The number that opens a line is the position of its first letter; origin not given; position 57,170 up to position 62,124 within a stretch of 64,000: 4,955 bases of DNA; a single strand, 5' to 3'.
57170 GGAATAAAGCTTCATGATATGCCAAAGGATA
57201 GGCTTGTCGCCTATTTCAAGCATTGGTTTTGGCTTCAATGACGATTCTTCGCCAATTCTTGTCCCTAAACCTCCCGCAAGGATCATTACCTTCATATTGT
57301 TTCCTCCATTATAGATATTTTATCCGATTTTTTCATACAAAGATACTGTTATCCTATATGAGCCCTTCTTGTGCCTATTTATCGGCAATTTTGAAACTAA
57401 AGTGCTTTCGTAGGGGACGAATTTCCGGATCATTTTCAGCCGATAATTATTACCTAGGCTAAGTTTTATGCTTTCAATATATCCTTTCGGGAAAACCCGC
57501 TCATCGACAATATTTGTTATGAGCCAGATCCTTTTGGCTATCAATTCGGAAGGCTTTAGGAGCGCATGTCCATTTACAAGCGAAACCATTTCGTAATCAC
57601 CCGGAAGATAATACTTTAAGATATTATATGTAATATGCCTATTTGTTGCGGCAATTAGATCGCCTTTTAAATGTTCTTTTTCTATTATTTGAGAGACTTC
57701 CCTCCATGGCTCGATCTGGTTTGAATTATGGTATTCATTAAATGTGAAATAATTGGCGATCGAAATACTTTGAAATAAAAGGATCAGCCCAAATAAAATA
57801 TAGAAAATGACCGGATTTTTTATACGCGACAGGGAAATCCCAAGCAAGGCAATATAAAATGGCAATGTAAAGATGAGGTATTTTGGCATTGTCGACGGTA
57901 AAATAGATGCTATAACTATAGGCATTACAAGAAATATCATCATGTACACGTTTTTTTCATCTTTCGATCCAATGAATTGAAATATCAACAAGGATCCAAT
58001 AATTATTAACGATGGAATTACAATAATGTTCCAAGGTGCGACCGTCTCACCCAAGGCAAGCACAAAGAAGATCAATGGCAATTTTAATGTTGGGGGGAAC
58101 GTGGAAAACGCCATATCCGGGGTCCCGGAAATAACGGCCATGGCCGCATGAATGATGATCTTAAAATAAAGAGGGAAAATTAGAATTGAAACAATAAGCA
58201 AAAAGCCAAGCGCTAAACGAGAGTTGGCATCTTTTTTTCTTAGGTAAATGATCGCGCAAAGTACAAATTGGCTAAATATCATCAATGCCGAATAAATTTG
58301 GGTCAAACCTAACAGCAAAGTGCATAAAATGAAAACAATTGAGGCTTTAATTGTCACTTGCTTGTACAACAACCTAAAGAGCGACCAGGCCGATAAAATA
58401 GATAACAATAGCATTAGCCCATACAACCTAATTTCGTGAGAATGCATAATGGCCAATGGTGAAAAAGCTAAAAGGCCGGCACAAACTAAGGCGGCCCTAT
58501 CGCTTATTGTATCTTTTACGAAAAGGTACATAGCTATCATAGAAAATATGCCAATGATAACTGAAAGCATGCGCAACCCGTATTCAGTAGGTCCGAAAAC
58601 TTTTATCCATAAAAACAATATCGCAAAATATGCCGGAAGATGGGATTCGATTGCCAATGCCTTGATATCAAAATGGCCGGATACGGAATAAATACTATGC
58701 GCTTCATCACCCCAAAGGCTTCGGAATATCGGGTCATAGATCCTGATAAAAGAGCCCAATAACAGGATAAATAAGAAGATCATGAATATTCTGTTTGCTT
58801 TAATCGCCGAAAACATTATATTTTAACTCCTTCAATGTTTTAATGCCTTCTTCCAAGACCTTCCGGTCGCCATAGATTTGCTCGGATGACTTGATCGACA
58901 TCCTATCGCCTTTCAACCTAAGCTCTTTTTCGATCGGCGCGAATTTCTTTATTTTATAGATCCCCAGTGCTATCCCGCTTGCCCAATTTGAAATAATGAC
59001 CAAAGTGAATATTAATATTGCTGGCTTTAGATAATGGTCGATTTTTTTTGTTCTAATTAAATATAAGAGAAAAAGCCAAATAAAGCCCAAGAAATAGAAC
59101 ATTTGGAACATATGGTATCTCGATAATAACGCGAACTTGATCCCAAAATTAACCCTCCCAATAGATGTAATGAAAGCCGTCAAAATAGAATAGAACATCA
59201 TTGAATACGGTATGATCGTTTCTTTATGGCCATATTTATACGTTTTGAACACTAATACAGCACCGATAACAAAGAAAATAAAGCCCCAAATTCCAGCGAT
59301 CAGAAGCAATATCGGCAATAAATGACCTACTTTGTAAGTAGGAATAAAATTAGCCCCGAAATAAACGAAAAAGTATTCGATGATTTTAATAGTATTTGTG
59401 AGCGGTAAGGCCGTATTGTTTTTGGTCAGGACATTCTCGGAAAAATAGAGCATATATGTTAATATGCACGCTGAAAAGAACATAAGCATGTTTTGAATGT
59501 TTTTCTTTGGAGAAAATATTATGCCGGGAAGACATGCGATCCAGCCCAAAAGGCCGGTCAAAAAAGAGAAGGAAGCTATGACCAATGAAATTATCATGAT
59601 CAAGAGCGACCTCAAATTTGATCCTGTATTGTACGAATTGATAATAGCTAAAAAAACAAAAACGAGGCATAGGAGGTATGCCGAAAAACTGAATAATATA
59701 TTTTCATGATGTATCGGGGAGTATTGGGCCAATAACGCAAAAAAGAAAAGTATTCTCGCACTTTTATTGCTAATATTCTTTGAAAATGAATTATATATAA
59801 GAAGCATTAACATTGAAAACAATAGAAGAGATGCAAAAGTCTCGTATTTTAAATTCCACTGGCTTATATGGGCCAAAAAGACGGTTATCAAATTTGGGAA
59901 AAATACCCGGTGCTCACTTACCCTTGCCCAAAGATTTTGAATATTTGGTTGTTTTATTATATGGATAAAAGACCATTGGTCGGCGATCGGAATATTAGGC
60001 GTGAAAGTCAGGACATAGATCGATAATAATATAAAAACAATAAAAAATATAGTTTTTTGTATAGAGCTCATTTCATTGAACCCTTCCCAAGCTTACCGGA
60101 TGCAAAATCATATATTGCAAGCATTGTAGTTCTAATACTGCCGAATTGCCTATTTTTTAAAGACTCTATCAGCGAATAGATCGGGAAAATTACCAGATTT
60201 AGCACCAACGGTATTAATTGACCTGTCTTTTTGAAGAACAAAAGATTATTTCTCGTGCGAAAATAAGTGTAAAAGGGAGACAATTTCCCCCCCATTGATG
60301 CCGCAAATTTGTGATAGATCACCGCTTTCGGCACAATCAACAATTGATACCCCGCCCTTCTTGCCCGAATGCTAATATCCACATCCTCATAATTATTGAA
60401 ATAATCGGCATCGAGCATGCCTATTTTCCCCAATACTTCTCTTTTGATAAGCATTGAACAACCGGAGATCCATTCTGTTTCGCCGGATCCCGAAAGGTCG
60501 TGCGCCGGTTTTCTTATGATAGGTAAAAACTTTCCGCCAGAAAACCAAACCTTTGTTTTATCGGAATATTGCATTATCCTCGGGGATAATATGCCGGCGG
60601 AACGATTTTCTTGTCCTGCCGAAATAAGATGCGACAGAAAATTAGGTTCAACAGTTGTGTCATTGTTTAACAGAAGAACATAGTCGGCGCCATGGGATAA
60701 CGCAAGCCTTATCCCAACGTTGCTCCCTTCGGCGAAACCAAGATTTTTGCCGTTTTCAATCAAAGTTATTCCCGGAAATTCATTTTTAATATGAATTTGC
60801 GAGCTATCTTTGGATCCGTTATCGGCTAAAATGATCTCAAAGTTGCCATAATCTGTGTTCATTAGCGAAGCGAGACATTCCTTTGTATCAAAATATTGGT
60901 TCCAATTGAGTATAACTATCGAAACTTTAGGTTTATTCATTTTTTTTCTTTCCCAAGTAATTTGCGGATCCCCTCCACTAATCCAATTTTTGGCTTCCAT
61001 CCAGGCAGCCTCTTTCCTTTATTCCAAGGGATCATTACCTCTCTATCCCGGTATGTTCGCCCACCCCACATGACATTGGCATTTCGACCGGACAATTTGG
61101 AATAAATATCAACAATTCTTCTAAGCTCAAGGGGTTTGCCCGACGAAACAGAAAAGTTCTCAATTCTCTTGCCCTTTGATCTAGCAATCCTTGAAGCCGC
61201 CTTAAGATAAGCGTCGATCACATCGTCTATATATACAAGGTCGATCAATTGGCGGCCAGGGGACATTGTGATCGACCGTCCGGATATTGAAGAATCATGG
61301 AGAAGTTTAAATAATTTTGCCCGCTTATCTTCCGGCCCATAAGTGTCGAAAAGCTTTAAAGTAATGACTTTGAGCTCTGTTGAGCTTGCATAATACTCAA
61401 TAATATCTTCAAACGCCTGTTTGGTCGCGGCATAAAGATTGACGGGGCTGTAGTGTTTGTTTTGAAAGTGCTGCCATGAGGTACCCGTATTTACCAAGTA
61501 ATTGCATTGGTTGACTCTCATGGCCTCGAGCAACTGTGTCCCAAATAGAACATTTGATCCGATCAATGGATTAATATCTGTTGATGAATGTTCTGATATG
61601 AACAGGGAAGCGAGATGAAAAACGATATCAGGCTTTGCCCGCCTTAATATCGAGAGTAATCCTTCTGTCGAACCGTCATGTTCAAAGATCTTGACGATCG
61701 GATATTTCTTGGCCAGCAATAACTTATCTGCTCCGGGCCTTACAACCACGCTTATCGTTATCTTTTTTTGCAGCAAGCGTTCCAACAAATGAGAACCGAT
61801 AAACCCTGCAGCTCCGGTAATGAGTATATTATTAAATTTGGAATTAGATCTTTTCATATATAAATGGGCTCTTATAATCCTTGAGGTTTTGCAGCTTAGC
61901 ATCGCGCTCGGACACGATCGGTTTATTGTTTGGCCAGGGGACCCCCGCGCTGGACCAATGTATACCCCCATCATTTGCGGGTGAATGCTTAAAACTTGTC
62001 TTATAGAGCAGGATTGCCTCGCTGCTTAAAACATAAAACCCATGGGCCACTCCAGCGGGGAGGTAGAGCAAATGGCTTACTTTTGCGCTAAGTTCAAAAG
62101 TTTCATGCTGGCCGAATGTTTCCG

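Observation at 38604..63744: A 25-kb, ~24-gene co-directional glycan operon combining GDP- and CDP-sugar pathways with unusual C-C bond chemistry.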

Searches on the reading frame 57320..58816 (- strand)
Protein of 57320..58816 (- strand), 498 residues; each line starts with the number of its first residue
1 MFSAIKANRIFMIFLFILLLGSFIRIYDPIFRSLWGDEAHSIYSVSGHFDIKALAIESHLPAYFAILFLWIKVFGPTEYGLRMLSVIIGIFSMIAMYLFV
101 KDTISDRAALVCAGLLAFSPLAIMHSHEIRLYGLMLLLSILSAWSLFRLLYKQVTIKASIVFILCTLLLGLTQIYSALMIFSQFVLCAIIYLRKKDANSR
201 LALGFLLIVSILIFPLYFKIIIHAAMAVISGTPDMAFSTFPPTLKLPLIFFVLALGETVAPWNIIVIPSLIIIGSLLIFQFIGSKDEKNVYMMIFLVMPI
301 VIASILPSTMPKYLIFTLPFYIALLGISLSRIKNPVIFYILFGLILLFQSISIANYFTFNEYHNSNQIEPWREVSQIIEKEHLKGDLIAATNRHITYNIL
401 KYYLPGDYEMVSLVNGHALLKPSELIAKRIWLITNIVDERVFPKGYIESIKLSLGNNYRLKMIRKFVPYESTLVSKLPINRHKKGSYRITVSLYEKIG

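Call 4: search_protein_families(library=pfam, proteins=[window:57320-58816:-], max_evalue=0.001)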
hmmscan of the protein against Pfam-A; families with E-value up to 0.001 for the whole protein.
window:57320-58816:- (498 aa): 1 family
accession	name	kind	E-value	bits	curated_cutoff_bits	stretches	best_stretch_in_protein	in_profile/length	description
PF13231.12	PMT_2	-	2.2e-08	34.9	26.1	1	59-215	2-156/160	Dolichyl-phosphate-mannose-protein mannosyltransferase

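Call 7: search_protein_families(library=ncbifam, proteins=[window:57320-58816:-], max_evalue=0.00001)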
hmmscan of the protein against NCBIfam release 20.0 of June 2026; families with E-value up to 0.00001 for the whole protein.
window:57320-58816:- (498 aa): 1 family
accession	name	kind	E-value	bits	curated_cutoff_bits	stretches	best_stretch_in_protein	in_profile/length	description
NF052499.1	MnslTaseMT1671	equivalog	9.2e-06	24.4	900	0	32-391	47-407/523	mannosyltransferase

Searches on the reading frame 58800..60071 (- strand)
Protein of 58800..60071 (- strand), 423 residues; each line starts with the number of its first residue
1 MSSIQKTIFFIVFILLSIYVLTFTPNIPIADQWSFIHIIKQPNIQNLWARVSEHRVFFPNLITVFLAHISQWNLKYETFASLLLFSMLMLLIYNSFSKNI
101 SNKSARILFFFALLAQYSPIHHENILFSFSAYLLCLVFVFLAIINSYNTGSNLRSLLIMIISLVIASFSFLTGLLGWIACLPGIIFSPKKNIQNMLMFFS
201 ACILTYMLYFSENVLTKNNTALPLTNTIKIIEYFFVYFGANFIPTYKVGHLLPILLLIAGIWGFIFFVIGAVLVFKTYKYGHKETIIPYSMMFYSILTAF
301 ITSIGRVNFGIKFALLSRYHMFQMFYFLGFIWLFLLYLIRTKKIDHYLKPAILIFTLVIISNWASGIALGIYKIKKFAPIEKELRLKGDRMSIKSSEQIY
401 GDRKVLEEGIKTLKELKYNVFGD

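Call 4: search_protein_families(library=pfam, proteins=[window:58800-60071:-], max_evalue=0.001)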
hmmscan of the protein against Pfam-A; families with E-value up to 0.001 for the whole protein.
window:58800-60071:- (423 aa): 0 families

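Call 7: search_protein_families(library=ncbifam, proteins=[window:58800-60071:-], max_evalue=0.00001)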
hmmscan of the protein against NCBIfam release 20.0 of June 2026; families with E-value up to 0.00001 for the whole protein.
window:58800-60071:- (423 aa): 0 families

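Call 56: search_protein_families(library=pfam, proteins=[window:58800-60071:-], max_evalue=0.1)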
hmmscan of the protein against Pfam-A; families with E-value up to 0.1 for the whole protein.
window:58800-60071:- (423 aa): 0 families

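Call 75: find_homologous_proteins(query=window:58800-60071:-, max_evalue=0.001)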
Query window:58800-60071:- (423 aa): 9 proteins with E <= 0.001 among 8000 candidates.
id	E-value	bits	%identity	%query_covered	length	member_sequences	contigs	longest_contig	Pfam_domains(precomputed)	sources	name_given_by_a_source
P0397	8.0e-267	903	100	100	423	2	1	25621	-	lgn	-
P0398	2.2e-170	585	69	92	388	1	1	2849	-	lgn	-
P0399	1.8e-112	395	45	95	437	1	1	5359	-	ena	-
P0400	2.3e-103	365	48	98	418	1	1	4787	-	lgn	-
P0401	2.6e-46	177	41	54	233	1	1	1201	-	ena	-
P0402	8.5e-18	83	25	71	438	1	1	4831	-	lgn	-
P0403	6.7e-14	70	26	74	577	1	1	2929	-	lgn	-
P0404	4.0e-10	58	26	72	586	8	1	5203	-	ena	-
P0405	5.5e-5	41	25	77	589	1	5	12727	-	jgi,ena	-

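Call 83: predict_structure(alignment_id=A3)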
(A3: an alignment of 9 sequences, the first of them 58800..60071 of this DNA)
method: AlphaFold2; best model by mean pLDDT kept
length: 423 residues; sequences in the alignment: 9
mean_pLDDT: 85.4   pTM: 0.88
mean pLDDT of the five models: 85.4, 83.6, 83.1, 82.7, 81.9
residues with pLDDT >= 90: 175; 70-90: 207; 50-70: 33; < 50: 8
segments of 3 or more residues with pLDDT < 50: 215-221
pLDDT, mean of each block of 10 residues (from residue 1): 90 91 82 79 81 77 86 83 90 94 94 86 58 92 90 92 94 94 87 93 93 52 71 90 62 87 93 93 90 95 84 79 91 96 93 91 84 86 84 82 82 80 61
secondary structure, 60 per line:
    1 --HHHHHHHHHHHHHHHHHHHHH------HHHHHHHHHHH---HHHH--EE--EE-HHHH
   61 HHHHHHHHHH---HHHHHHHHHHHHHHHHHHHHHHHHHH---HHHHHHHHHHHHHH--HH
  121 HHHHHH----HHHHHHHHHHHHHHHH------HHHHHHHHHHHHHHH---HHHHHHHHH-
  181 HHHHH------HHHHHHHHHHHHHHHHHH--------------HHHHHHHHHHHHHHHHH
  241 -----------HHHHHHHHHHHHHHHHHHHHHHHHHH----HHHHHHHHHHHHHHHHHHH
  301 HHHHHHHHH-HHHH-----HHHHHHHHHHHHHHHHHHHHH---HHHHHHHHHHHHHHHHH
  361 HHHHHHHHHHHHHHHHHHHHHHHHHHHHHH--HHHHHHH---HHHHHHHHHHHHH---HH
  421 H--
elements in order: H3-23 H30-40 H44-47 H57-70 H74-99 H103-116 H119-126 H131-146 H153-167 H171-179 H181-185 H192-209 H224-240 H252-277 H282-309 H311-314 H320-340 H344-390 H393-399 H403-415

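Call 85: fold_search(model_id=the predicted structure, library=pdb)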
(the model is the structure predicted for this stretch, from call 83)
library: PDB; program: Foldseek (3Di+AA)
matches with E <= 10: 365; with E <= 0.001: 0
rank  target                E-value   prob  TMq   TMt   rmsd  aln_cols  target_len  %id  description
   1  8pn9_A                2.9e-02  1.00  0.45  0.32  12.6       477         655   11  Structure of human oligosaccharyltransferase OST-A complex bound to NGI-1 (released 2024-05-08)
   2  6ftg_5                3.0e-02  0.99  0.39  0.28  15.0       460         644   12  Subtomogram average of OST-containing ribosome-translocon complexes from canine rough microsomal membranes (released 2018-03-21)
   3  7zli_A                4.8e-02  0.99  0.43  0.31  11.3       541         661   10  Cryo-EM structure of C-mannosyltransferase CeDPY19, in complex with Dol25-P-Man and bound to CMT2-Fab and anti-Fab nan (released 2023-01-11)
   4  7zlh_A                5.9e-02  0.97  0.41  0.31  11.6       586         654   10  Cryo-EM structure of C-mannosyltransferase CeDPY19, in apo state, bound to CMT2-Fab and anti-Fab nanobody (released 2023-01-11)
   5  8b6l_I                6.4e-02  0.99  0.42  0.28  15.3       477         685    9  Subtomogram average of the human Sec61-TRAP-OSTA-translocon (released 2022-12-07)
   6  7e9s_A                8.0e-02  0.97  0.43  0.25  12.0       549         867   11  Archaeal oligosaccharyltransferase AglB from Archaeoglobus fulgidus in complex with an inhibitory peptide and a dolich (released 2021-09-08)
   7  6p25_B                8.7e-02  1.00  0.36  0.23   5.4       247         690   12  Structure of S. cerevisiae protein O-mannosyltransferase Pmt1-Pmt2 complex bound to the sugar donor and a peptide acce (released 2019-07-10)
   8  6p25_A                1.1e-01  1.00  0.34  0.21   6.0       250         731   14  Structure of S. cerevisiae protein O-mannosyltransferase Pmt1-Pmt2 complex bound to the sugar donor and a peptide acce (released 2019-07-10)
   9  6s7t_A                1.1e-01  0.97  0.41  0.27  18.3       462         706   10  Cryo-EM structure of human oligosaccharyltransferase complex OST-B (released 2019-12-18)
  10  9n9j_I                1.3e-01  0.96  0.42  0.29  13.6       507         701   10  Structure of a GRP94 folding intermediate engaged with a CCDC134- and FKBP11-bound secretory translocon (released 2025-11-19)
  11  7zlg_A                1.3e-01  0.91  0.39  0.29  11.2       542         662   11  Cryo-EM structure of C-mannosyltransferase CeDPY19, in complex with acceptor peptide and bound to CMT2-Fab and anti-Fa (released 2023-01-11)
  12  6t1z                  1.3e-01  0.16  0.14  0.15  23.8       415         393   10  LmrP from L. lactis, in an outward-open conformation, bound to Hoechst 33342 (released 2020-07-29)
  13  5c65_B                1.4e-01  0.18  0.16  0.15  21.6       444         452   14  Structure of the human glucose transporter GLUT3 / SLC2A3 (released 2015-07-08)
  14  5f15                  1.5e-01  0.99  0.50  0.41   8.7       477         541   10  Crystal Structure of ArnT from Cupriavidus metallidurans bound to Undecaprenyl phosphate (released 2016-02-17)
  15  8ex5                  1.7e-01  0.20  0.18  0.18  21.1       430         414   12  Human S1P transporter Spns2 in an outward-facing open conformation (state 4) (released 2023-05-31)
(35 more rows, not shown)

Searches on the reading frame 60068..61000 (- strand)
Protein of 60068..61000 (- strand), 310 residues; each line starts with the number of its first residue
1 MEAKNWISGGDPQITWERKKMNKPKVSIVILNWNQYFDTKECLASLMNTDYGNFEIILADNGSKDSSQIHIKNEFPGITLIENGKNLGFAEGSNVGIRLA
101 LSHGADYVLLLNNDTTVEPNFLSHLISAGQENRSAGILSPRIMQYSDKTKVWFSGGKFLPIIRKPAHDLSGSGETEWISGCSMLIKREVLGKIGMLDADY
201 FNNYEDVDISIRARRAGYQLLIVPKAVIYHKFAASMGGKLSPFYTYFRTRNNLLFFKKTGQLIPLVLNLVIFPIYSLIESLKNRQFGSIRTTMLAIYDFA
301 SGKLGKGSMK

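Call 4: search_protein_families(library=pfam, proteins=[window:60068-61000:-], max_evalue=0.001)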
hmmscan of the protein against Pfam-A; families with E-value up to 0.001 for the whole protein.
window:60068-61000:- (310 aa): 3 families
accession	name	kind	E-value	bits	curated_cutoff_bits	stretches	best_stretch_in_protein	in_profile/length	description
PF00535.33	Glycos_transf_2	-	4.7e-21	75.9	23.3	1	27-193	1-167/168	Glycosyl transferase family 2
PF13641.12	Glyco_tranf_2_3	-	1.1e-12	48.9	27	1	24-236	1-217/230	Glycosyltransferase like family 2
PF13632.12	Glyco_trans_2_3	-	8e-08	32.8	27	1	107-249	1-142/198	Glycosyl transferase family group 2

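Call 7: search_protein_families(library=ncbifam, proteins=[window:60068-61000:-], max_evalue=0.00001)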
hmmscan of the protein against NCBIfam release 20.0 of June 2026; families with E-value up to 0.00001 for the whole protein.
window:60068-61000:- (310 aa): 11 families
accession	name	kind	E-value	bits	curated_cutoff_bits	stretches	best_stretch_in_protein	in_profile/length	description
TIGR01556.1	rhamnosyltran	subfamily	1.2e-27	96.9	200.55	1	52-279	20-259/281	rhamnosyltransferase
TIGR03937.1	PgaC_IcaA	equivalog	6e-18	65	422.3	1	18-230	39-250/407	poly-beta-1,6-N-acetyl-D-glucosamine synthase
TIGR03965.1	mycofact_glyco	equivalog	5.2e-14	52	280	1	22-235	72-285/467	mycofactocin biosynthesis glycosyltransferase MftF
NF041875.1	EPS_EpsD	equivalog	6.2e-14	52.1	370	1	26-231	1-207/325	exopolysaccharide biosynthesis glycosyltransferase EpsD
NF007482.0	PRK10073.1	equivalog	7.2e-11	41.7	423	1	22-132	4-113/334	glycosyltransferase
NF050113.1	gal_furan_GlfT1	equivalog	3.9e-10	39.5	330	1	38-279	13-266/290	galactofuranosyltransferase GlfT1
NF038299.1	EPS_HpsN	equivalog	3.3e-08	32.9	425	0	24-144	1-121/317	hormogonium polysaccharide biosynthesis glycosyltransferase HpsN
TIGR04283.1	glyco_like_mftF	equivalog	4.9e-08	32.8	182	1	26-228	1-183/221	TIGR04283 family arsenosugar biosynthesis glycosyltransferase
NF050050.1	ProtGlycPglI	equivalog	3.4e-07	29.9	500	1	23-155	1-133/306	GalNAc(5)-diNAcBac-PP-undecaprenol beta-1,3-glucosyltransferase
TIGR03111.1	glyc2_xrt_Gpos1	hypoth_equivalog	2.2e-06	26.8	363.95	1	21-147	46-174/439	TIGR03111 family XrtG-associated glycosyltransferase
TIGR04242.1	nodulat_NodC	equivalog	5.3e-06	25.6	550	0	21-137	45-164/395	chitooligosaccharide synthase NodC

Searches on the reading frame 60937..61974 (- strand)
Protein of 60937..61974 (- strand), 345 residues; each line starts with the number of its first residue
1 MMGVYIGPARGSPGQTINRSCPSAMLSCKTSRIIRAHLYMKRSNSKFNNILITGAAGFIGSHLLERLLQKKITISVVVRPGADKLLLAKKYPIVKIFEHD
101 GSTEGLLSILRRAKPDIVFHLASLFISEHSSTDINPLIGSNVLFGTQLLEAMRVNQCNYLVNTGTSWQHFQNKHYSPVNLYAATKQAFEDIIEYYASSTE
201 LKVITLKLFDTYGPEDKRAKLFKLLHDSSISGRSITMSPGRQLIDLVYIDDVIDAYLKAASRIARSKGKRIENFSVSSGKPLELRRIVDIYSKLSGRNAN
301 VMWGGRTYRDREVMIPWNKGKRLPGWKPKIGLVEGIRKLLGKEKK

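Call 4: search_protein_families(library=pfam, proteins=[window:60937-61974:-], max_evalue=0.001)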
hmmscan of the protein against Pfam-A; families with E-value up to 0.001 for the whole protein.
window:60937-61974:- (345 aa): 7 families
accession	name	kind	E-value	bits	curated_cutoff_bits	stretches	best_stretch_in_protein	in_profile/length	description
PF01370.27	Epimerase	-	8.3e-35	120.8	20.9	1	50-268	1-233/240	NAD dependent epimerase/dehydratase family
PF16363.11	GDP_Man_Dehyd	-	5.4e-19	69.3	27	1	51-338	1-331/332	GDP-mannose 4,6 dehydratase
PF07993.18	NAD_binding_4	-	1e-07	31.9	20.1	1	52-84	1-36/258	Male sterility protein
PF01073.25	3Beta_HSD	-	1.1e-06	28.4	22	1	51-271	1-241/280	3-beta hydroxysteroid dehydrogenase/isomerase family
PF02719.21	Polysacc_synt_2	-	1.2e-06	28.4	20.2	1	50-199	1-156/293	Polysaccharide biosynthesis protein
PF04321.23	RmlD_sub_bind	-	0.00016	21.3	27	1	49-195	2-139/287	RmlD substrate binding domain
PF05368.20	NmrA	-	0.00029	21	27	0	49-300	4-239/298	NmrA-like family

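Call 7: search_protein_families(library=ncbifam, proteins=[window:60937-61974:-], max_evalue=0.00001)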
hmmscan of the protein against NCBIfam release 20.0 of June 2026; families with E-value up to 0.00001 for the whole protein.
window:60937-61974:- (345 aa): 14 families
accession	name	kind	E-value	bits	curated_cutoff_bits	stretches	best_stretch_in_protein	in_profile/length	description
TIGR01179.1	galE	equivalog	1.1e-20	73.8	262.3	1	49-333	1-314/332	UDP-glucose 4-epimerase GalE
TIGR04180.1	EDH_00030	hypoth_equivalog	1.7e-18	66.7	475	1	50-309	1-270/297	NAD-dependent 4,6-dehydratase LegB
TIGR01181.1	dTDP_gluc_dehyt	equivalog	3.2e-18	65.9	365.1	1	49-338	1-306/321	dTDP-glucose 4,6-dehydratase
TIGR02197.1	heptose_epim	equivalog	2.2e-17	63.2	274.6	1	50-301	1-266/316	ADP-glyceromanno-heptose 6-epimerase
NF042422.1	oxyalk_red_OleD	equivalog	1.9e-12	47.2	580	1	49-290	2-245/329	2-alkyl-3-oxoalkanoate reductase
NF042423.1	oxyalk_red_Shew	equivalog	3.3e-12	46.1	580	1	44-287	5-249/331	2-alkyl-3-oxoalkanoate reductase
NF007490.0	PRK10084.1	subfamily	3.1e-10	39.6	649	0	49-154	2-113/361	dTDP-glucose 4,6-dehydratase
NF007582.0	PRK10217.1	equivalog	1.8e-09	37.2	698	0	49-154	3-114/355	dTDP-glucose 4,6-dehydratase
NF043036.1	ErythonDh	equivalog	1.1e-07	31.4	325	1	49-159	2-118/321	D-erythronate dehydrogenase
TIGR02622.1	CDP_4_6_dhtase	equivalog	6.2e-07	28.9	278.45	1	49-174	6-137/352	CDP-glucose 4,6-dehydratase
NF047837.1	UDPAcbARedWbcJ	equivalog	1e-06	27.9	500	0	49-260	2-184/372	UDP-2-acetamido-2,6-beta-L-arabino-hexul-4-ose reductase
TIGR03466.1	HpnA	hypoth_equivalog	1.7e-06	27.1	367.65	0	50-164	3-112/327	hopanoid-associated sugar epimerase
TIGR01746.1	Thioester-redct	subfamily_domain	4.6e-06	26.1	213.35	0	49-79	1-33/371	thioester reductase domain-containing protein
NF011728.1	PRK15181.1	equivalog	4.7e-06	25.8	760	0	49-73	17-41/348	Vi polysaccharide biosynthesis UDP-N-acetylglucosaminuronic acid C-4 epimerase TviC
